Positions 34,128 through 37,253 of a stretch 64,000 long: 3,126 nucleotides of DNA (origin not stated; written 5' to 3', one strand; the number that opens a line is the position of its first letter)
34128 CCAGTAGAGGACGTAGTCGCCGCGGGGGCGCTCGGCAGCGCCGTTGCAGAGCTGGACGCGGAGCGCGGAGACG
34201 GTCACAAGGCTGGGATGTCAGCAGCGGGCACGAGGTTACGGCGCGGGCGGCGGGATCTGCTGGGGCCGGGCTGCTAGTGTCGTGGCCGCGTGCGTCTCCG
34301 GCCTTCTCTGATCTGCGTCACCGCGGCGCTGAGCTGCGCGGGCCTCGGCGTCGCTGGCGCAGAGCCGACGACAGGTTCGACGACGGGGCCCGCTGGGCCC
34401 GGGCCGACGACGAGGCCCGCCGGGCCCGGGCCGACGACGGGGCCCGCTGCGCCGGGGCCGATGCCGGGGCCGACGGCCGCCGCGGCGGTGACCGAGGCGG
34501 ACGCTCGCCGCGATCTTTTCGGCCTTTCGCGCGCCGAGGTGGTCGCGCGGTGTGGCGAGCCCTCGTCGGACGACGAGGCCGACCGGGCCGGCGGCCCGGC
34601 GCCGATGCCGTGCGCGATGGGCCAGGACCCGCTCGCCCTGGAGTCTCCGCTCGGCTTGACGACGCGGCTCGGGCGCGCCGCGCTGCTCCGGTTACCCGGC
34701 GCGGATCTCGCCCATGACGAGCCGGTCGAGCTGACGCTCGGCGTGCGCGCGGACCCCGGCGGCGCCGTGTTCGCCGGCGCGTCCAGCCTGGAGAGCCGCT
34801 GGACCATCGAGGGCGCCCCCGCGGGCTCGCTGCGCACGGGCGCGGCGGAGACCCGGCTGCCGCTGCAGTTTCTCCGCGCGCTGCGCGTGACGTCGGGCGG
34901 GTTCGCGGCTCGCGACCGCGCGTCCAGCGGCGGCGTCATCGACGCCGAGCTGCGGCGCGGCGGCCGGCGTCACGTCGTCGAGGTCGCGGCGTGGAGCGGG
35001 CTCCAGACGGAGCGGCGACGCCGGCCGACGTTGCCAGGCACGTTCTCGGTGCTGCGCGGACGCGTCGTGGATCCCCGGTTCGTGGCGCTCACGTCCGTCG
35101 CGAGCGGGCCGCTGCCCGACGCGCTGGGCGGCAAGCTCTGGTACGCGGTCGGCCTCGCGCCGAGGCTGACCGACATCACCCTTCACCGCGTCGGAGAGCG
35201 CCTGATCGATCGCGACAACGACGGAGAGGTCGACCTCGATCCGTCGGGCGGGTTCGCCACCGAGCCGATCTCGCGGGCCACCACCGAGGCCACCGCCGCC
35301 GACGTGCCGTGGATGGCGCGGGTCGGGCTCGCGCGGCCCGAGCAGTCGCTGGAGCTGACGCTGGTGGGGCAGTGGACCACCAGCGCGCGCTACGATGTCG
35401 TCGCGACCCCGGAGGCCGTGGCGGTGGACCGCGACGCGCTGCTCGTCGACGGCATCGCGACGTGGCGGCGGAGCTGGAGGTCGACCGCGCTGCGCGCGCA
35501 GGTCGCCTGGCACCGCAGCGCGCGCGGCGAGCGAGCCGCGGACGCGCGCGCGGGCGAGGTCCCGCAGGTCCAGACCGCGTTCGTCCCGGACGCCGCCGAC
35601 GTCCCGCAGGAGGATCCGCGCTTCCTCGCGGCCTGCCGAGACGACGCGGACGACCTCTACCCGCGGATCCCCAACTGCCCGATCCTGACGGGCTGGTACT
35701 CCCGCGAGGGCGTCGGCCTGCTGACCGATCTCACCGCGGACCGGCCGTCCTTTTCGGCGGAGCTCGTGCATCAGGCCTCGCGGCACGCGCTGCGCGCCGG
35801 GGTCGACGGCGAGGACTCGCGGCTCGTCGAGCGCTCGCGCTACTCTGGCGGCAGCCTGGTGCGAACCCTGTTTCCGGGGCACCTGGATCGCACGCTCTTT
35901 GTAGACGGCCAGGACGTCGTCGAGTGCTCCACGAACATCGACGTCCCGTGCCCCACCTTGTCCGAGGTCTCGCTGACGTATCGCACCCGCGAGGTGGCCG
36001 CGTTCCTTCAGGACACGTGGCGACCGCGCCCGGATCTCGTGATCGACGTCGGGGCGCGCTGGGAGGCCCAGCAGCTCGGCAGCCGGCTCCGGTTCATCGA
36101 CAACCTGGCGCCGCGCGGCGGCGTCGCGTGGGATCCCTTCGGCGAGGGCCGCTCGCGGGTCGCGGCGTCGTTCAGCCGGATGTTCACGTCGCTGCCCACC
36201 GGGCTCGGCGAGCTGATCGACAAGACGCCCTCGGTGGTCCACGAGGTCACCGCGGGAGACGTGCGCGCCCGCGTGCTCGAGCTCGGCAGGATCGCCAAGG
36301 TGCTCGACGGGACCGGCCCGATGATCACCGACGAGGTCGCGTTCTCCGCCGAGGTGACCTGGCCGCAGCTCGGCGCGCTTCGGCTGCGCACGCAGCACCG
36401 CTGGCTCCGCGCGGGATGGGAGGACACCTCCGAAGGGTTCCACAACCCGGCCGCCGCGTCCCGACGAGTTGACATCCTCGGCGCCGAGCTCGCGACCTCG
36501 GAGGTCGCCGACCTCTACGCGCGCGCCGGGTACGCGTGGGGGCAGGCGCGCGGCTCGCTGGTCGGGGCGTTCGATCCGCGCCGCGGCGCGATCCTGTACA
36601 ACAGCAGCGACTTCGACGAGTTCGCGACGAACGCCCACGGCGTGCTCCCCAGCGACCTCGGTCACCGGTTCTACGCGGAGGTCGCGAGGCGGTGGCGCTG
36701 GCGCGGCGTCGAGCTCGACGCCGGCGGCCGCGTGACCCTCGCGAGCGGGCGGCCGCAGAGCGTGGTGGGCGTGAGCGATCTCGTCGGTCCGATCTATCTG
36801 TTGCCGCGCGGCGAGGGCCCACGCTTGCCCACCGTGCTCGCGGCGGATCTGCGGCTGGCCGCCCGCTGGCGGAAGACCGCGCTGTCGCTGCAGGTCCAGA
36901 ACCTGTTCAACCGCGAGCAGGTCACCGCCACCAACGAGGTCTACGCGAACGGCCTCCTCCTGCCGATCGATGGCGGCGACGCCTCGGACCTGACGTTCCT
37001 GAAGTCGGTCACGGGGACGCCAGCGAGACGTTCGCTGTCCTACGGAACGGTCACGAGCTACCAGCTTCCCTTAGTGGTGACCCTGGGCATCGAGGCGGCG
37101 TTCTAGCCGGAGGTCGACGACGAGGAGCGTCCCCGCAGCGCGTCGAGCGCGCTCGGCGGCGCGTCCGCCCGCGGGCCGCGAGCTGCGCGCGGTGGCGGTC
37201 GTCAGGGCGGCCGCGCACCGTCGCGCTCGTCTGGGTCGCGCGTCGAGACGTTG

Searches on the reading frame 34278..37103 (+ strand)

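Call 47: search_protein_families(library=pfam, proteins=[window:34278-37103:+], max_evalue=0.001)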
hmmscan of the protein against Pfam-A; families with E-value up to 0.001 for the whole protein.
window:34278-37103:+ (942 aa): 2 families
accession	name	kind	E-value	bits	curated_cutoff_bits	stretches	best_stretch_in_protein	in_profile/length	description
PF25183.1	OMP_b-brl_4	-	3.2e-07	29.6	30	1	492-599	288-394/838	Outer membrane beta barrel domain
PF00593.30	TonB_dep_Rec_b-barrel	-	1.7e-05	25.3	27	1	552-637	151-242/436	TonB dependent receptor-like, beta-barrel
